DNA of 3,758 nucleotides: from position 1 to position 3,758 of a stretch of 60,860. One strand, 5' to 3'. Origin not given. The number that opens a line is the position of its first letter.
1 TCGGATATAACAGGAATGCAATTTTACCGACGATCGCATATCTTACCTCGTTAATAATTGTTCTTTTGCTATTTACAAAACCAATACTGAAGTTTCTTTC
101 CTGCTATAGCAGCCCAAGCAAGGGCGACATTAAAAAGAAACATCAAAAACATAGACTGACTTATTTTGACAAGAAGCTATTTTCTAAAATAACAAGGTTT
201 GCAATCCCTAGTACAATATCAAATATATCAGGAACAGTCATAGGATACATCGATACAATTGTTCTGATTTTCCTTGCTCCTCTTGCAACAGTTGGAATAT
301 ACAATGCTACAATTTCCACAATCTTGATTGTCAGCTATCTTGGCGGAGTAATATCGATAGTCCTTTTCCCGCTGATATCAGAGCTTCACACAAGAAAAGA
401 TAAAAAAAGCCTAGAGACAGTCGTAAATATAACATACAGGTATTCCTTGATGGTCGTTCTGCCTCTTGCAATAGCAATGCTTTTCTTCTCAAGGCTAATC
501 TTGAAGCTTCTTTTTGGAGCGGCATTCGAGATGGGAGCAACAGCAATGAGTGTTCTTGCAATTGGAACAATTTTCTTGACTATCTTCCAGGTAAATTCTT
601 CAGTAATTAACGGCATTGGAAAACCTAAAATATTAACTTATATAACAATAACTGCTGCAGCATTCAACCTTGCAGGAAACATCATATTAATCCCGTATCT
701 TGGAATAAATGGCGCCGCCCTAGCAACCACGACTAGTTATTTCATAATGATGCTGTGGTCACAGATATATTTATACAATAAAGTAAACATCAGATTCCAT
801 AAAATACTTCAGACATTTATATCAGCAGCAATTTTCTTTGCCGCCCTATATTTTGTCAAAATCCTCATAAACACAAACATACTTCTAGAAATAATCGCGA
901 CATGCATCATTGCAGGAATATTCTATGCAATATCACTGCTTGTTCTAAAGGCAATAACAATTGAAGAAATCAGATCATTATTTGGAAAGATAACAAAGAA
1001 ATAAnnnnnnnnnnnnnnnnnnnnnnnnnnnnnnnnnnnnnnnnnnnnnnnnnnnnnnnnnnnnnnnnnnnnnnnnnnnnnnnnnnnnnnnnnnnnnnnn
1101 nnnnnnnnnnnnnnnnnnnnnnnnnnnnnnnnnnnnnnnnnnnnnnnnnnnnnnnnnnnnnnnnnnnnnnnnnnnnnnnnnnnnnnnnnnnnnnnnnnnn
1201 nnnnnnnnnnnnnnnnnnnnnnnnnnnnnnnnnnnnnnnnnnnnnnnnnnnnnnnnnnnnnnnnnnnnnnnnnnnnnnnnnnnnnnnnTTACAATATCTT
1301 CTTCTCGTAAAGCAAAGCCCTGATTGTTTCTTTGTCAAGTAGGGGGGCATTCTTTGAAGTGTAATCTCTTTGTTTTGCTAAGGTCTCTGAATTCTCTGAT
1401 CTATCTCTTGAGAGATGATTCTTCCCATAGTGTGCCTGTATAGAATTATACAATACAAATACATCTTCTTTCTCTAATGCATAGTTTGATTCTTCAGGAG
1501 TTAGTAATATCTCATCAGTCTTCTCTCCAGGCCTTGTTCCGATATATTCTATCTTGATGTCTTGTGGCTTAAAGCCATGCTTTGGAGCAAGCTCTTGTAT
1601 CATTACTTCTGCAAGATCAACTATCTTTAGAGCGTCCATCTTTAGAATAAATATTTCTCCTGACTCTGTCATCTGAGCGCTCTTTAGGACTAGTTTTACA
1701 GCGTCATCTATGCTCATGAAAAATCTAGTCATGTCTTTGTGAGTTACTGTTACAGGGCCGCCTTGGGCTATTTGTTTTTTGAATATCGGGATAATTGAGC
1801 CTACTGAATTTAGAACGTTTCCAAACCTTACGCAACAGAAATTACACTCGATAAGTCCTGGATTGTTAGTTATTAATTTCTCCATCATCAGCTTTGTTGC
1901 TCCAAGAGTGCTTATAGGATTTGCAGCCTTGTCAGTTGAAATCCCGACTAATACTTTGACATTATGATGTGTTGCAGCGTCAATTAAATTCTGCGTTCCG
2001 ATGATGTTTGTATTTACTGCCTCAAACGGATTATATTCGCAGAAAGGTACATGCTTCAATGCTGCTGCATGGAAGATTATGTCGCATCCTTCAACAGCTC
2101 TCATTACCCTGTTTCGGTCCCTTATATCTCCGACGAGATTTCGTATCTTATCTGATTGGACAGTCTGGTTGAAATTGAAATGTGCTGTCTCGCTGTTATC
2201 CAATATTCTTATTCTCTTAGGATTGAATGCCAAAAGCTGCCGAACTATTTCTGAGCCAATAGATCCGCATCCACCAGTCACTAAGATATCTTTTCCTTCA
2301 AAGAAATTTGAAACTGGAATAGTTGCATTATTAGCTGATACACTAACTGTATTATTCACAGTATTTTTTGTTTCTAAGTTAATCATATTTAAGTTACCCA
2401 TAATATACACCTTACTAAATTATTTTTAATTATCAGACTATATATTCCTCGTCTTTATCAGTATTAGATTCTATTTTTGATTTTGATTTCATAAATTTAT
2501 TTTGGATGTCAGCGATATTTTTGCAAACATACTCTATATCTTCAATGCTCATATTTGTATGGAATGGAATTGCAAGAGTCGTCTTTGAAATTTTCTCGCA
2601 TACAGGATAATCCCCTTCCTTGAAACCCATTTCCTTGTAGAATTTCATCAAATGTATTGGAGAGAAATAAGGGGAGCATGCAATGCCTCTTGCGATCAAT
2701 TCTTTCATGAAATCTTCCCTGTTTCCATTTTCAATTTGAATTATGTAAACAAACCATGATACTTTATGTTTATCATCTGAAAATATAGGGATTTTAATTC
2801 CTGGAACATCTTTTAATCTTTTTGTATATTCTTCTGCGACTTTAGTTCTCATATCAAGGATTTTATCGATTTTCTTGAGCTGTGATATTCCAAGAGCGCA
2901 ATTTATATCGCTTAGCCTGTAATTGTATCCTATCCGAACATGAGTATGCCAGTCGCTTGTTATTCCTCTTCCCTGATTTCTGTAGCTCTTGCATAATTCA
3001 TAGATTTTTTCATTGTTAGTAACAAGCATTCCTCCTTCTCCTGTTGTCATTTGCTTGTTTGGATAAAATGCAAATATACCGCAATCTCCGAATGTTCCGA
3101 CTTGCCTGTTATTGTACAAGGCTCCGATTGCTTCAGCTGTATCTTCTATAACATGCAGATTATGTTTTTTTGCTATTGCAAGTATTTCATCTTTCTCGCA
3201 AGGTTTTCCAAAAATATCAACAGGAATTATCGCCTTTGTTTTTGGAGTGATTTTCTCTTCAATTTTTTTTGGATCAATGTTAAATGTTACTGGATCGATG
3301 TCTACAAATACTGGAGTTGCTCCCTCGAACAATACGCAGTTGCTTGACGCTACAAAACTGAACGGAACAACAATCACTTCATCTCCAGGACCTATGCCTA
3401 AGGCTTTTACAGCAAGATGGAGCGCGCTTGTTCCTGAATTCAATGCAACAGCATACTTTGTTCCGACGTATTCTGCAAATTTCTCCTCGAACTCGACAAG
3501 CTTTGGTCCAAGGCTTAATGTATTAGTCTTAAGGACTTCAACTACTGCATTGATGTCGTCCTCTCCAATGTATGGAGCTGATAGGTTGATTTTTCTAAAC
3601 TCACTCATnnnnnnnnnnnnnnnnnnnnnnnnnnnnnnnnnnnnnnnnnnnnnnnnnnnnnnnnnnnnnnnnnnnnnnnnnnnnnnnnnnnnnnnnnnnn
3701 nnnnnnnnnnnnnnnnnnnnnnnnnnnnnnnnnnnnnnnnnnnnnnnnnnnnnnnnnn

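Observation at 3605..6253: Acyltransferase-SHMT-FolD triple fusion: a possible built-in 10-formyl-THF supply line for a sugar N-formyltransferase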

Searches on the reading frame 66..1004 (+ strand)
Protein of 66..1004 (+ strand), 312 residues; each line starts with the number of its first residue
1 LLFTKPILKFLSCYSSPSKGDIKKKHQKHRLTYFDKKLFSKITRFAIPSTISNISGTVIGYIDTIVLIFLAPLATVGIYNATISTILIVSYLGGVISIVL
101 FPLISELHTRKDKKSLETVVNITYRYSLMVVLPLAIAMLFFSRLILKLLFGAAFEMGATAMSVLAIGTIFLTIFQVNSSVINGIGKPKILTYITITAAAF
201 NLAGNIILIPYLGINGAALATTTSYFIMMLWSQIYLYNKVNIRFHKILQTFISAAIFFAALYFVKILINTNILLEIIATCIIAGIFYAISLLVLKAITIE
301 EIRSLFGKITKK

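Call 16: search_protein_families(library=pfam, proteins=[window:66-1004:+], max_evalue=0.00001)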
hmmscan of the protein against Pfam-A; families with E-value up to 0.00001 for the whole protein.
window:66-1004:+ (312 aa): 3 families
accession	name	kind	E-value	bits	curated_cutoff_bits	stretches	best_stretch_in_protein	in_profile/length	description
PF03023.19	MurJ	-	2.4e-17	63.1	27.4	1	27-268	184-431/451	Lipid II flippase MurJ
PF01943.22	Polysacc_synt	-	5.6e-11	42.8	28.2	1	29-108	193-274/274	Polysaccharide biosynthesis protein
PF01554.23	MatE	-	2.5e-10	40.7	24.9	1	48-206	1-160/161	MatE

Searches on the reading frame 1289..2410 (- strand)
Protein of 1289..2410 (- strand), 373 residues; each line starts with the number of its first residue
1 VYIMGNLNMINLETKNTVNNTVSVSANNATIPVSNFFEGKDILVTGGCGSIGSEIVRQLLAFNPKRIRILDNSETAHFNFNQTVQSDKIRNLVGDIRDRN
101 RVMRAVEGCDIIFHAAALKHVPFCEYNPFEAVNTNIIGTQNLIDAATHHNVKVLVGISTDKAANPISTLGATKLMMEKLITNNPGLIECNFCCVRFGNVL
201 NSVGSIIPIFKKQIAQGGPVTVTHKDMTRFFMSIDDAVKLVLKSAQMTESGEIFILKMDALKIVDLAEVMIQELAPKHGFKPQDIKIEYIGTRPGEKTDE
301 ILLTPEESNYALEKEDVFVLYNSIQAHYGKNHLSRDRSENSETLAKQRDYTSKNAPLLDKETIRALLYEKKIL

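Call 4: search_protein_families(library=pfam, proteins=[window:1289-2410:-], max_evalue=0.001)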
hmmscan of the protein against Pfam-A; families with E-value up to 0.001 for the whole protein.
window:1289-2410:- (373 aa): 9 families
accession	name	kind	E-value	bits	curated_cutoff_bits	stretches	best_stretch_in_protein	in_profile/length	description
PF02719.21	Polysacc_synt_2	-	1.7e-105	352.9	20.2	1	42-320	1-291/293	Polysaccharide biosynthesis protein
PF01370.27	Epimerase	-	4.4e-26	92.2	20.9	1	42-253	1-236/240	NAD dependent epimerase/dehydratase family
PF01073.25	3Beta_HSD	-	2e-21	76.7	22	1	43-165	1-122/280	3-beta hydroxysteroid dehydrogenase/isomerase family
PF16363.11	GDP_Man_Dehyd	-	1.2e-16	61.6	27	1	43-160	1-130/332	GDP-mannose 4,6 dehydratase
PF04321.23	RmlD_sub_bind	-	1.9e-12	47.3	27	1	41-204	2-156/287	RmlD substrate binding domain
PF13460.12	NAD_binding_10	-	5.6e-10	39.8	27.2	1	46-165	1-104/184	NAD(P)H-binding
PF07993.18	NAD_binding_4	-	3.9e-08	33.2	20.1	1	44-166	1-143/258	Male sterility protein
PF05368.20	NmrA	-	5.2e-06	26.7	27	1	40-223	3-177/298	NmrA-like family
PF00106.31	adh_short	-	1.5e-05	25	26.6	1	41-147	2-120/195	short chain dehydrogenase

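Call 5: search_protein_families(library=ncbifam, proteins=[window:1289-2410:-], max_evalue=0.00001)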
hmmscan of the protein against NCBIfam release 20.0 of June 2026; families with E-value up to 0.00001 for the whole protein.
window:1289-2410:- (373 aa): 21 families
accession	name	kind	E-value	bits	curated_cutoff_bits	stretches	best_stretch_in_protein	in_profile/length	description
TIGR03589.1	PseB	equivalog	5.1e-89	298.4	407.75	1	36-364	1-321/324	UDP-N-acetylglucosamine 4,6-dehydratase (inverting)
TIGR04130.1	FnlA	equivalog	5.2e-70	236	730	1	37-369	2-327/337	UDP-N-acetylglucosamine 4,6-dehydratase/5-epimerase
TIGR04180.1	EDH_00030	hypoth_equivalog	2.5e-20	72.7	475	1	42-160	1-122/297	NAD-dependent 4,6-dehydratase LegB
TIGR01179.1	galE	equivalog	7.7e-18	64.4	262.3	1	42-200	2-177/332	UDP-glucose 4-epimerase GalE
TIGR01181.1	dTDP_gluc_dehyt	equivalog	1.1e-17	64.2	365.1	1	42-164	2-130/321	dTDP-glucose 4,6-dehydratase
TIGR03466.1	HpnA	hypoth_equivalog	1.7e-16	60.1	367.65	1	42-159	3-113/327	hopanoid-associated sugar epimerase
NF042422.1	oxyalk_red_OleD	equivalog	1.4e-14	54.3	580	1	42-160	3-111/329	2-alkyl-3-oxoalkanoate reductase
TIGR02622.1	CDP_4_6_dhtase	equivalog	1.8e-14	53.7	278.45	1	36-162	1-132/352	CDP-glucose 4,6-dehydratase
NF052578.1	StrlDmthSdmBMthl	equivalog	5.9e-13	49.3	600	1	42-160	3-114/328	sterol demethylase protein SdmB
TIGR02197.1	heptose_epim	equivalog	1.2e-12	47.7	274.6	1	42-290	1-269/316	ADP-glyceromanno-heptose 6-epimerase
NF042423.1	oxyalk_red_Shew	equivalog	6.2e-12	45.2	580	1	40-160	9-119/331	2-alkyl-3-oxoalkanoate reductase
NF007956.0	PRK10675.1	subfamily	7.1e-11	41.8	394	1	42-158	3-123/338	UDP-glucose 4-epimerase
NF041293.1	G6PDh_Azf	equivalog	6.4e-10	38.9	400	1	41-166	4-122/252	NAD-dependent glucose-6-phosphate dehydrogenase Azf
NF007582.0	PRK10217.1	equivalog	1.3e-09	37.6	698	1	40-149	2-115/355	dTDP-glucose 4,6-dehydratase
TIGR01214.1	rmlD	equivalog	5.3e-09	35.6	224.05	1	42-160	2-101/285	dTDP-4-dehydrorhamnose reductase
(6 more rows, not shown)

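Call 63: find_encoding_contigs(protein=window:1289-2401:-, flank=10000, max_places=5)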
Protein window:1289-2401:- (370 aa): 1 contig read that carries it; 1 place shown.
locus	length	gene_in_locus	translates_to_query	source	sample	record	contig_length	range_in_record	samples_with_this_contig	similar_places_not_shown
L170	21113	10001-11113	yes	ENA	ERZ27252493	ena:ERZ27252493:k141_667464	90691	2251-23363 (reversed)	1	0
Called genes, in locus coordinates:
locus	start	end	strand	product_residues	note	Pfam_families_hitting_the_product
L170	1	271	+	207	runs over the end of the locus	PF00117:GATase, PF07685:GATase_3 (weak), PF01174:SNO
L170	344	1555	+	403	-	-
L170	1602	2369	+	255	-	PF00977:His_biosynth, PF05690:ThiG (faint), PF01207:Dus (faint), PF02581:TMP-TENI (faint), PF03060:NMO (faint), PF04309:G3P_antiterm (faint), PF01180:DHO_dh (faint)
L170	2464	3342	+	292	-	PF01128:IspD (faint), PF02348:CTP_transf_3, PF12804:NTP_transf_3 (faint)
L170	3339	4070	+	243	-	PF02585:PIG-L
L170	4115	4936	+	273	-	PF00551:Formyl_trans_N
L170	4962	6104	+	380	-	PF02350:Epimerase_2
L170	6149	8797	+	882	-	PF00132:Hexapep, PF14602:Hexapep_2 (weak), PF00464:SHMT, PF00763:THF_DHG_CYH, PF02882:THF_DHG_CYH_C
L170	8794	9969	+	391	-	PF01041:DegT_DnrJ_EryC1, PF00155:Aminotran_1_2, PF00266:Aminotran_5 (faint), PF01053:Cys_Met_Meta_PP (weak), PF01212:Beta_elim_lyase (weak)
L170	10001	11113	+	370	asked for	PF05368:NmrA (weak), PF01073:3Beta_HSD, PF01370:Epimerase, PF02719:Polysacc_synt_2, PF04321:RmlD_sub_bind, PF07993:NAD_binding_4 (weak), PF13460:NAD_binding_10, PF16363:GDP_Man_Dehyd, +1 more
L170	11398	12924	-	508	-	PF01943:Polysacc_synt, PF13440:Polysacc_synt_3, PF03023:MurJ, PF13440:Polysacc_synt_3, PF01554:MatE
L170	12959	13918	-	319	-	PF00106:adh_short (weak), PF01073:3Beta_HSD, PF01370:Epimerase, PF02719:Polysacc_synt_2, PF04321:RmlD_sub_bind, PF16363:GDP_Man_Dehyd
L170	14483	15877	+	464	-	PF02737:3HCDH_N (weak), PF03721:UDPG_MGDP_dh_N, PF00984:UDPG_MGDP_dh, PF03720:UDPG_MGDP_dh_C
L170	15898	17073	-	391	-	PF03102:NeuB, PF08666:SAF (weak)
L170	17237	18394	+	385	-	PF01636:APH (weak), PF01633:Choline_kinase (weak)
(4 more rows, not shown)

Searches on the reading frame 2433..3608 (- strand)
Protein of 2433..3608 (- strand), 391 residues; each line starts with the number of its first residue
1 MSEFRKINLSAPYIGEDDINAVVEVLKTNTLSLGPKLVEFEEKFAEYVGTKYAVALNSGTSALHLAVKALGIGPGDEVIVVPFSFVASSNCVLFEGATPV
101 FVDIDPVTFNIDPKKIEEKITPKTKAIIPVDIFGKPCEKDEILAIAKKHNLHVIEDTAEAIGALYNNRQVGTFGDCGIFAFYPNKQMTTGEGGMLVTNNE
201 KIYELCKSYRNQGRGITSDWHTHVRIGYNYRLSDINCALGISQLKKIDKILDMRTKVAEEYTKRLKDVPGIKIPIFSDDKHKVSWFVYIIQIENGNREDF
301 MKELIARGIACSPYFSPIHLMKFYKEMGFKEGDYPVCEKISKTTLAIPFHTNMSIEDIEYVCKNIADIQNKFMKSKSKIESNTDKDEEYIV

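Call 4: search_protein_families(library=pfam, proteins=[window:2433-3608:-], max_evalue=0.001)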
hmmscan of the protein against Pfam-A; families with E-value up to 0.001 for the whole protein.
window:2433-3608:- (391 aa): 5 families
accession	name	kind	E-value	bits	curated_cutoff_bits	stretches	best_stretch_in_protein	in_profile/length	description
PF01041.23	DegT_DnrJ_EryC1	-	5.1e-128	427.7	19.8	1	13-365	2-359/360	DegT/DnrJ/EryC1/StrS aminotransferase family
PF00155.27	Aminotran_1_2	-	3e-10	40.3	19.7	1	30-158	36-187/361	Aminotransferase class I and II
PF01212.27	Beta_elim_lyase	-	2.5e-08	34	27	1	36-271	33-271/288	Beta-eliminating lyase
PF01053.26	Cys_Met_Meta_PP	-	2.4e-06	26.8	27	1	35-164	52-181/381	Cys/Met metabolism PLP-dependent enzyme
PF00266.25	Aminotran_5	-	5.7e-06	26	21.5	0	38-162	46-181/371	Aminotransferase class-V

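Call 5: search_protein_families(library=ncbifam, proteins=[window:2433-3608:-], max_evalue=0.00001)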
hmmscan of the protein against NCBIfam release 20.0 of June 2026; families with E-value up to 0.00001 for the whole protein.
window:2433-3608:- (391 aa): 17 families
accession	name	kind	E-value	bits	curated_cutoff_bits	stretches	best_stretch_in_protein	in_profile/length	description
TIGR03588.1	PseC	equivalog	1.7e-106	356.3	423.5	1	10-367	5-378/380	UDP-4-amino-4,6-dideoxy-N-acetyl-beta-L-altrosamine transaminase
TIGR04181.1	NHT_00031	hypoth_equivalog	6.2e-89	298.4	420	1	7-348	1-357/359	LegC family aminotransferase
NF008658.2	PRK11658.1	equivalog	3.1e-81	272.9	631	1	7-370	5-378/379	UDP-4-amino-4-deoxy-L-arabinose aminotransferase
NF008687.0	PRK11706.1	equivalog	1.2e-71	241.5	375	1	7-368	2-373/375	dTDP-4-amino-4,6-dideoxygalactose transaminase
NF011936.0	PRK15407.1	equivalog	6.8e-65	219.5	423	2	6-215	36-253/440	lipopolysaccharide biosynthesis protein RfbH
TIGR04427.1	PLP_DesI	equivalog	5.8e-64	216.6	650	1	33-365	50-379/390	dTDP-4-dehydro-6-deoxyglucose aminotransferase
TIGR02379.1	ECA_wecE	subfamily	1.6e-58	198.3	434.85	1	11-368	6-374/376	dTDP-4-amino-4,6-dideoxy-D-glucose transaminase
NF005816.0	PRK07682.1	equivalog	2.7e-12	46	620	1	58-159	98-205/390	aminotransferase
NF004975.0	PRK06348.1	equivalog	3.1e-09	36.3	549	1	48-157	87-202/384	pyridoxal phosphate-dependent aminotransferase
NF041364.1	GntC_guanitoxin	equivalog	6.1e-09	35.2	415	1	54-157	63-174/356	guanitoxin biosynthesis PLP-dependent (S)-gamma-hydroxy-L-arginine cyclodehydratase GntC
NF004770.0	PRK06108.1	subfamily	6.8e-09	35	422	1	49-157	95-210/396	pyridoxal phosphate-dependent aminotransferase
NF009079.0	PRK12414.1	subfamily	7.3e-08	31.8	481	1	54-128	94-167/384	methionine aminotransferase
NF006569.0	PRK09082.1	subfamily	1.5e-07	30.8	420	1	53-128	93-168/386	methionine aminotransferase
NF005817.0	PRK07683.1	equivalog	1.5e-07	30.5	575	1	53-156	92-200/387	aminotransferase A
NF005305.0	PRK06836.1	equivalog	1.7e-07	30.8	376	1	56-128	103-175/396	pyridoxal phosphate-dependent aminotransferase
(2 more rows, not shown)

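Call 61: find_encoding_contigs(protein=window:2433-3608:-, flank=10000, max_places=5)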
Protein window:2433-3608:- (391 aa): no gene with exactly this product is on record in the collection.
